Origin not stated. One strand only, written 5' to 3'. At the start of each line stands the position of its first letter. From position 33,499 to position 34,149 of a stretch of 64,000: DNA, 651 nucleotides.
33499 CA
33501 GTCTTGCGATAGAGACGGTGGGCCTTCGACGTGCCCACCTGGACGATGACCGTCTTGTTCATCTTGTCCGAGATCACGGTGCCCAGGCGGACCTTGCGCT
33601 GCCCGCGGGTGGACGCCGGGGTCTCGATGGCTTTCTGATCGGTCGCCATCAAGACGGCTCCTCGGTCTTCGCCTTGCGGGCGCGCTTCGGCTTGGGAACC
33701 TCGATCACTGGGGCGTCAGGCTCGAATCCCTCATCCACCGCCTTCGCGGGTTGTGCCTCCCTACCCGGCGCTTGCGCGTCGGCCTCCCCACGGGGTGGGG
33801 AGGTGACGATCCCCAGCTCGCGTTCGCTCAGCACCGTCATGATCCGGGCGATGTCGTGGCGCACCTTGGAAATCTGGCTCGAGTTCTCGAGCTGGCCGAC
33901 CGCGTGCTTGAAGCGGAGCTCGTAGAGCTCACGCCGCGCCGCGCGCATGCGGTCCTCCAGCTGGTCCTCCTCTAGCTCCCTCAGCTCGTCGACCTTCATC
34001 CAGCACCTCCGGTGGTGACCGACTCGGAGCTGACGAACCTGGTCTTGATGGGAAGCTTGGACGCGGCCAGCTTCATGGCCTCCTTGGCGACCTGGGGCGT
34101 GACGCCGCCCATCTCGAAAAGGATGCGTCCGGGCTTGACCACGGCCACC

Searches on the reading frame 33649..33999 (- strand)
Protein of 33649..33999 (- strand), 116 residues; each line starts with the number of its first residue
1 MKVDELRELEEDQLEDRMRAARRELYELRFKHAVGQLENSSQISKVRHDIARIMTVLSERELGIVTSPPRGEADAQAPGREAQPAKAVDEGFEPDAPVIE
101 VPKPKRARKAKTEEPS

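Call 55: search_protein_families(library=pfam, proteins=[window:33649-33999:-], max_evalue=0.001)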
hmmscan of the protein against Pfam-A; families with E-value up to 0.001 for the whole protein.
window:33649-33999:- (116 aa): 1 family
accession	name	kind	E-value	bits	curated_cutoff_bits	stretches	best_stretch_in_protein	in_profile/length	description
PF00831.28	Ribosomal_L29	-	4e-22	78.4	24.5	1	5-60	2-57/57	Ribosomal L29 protein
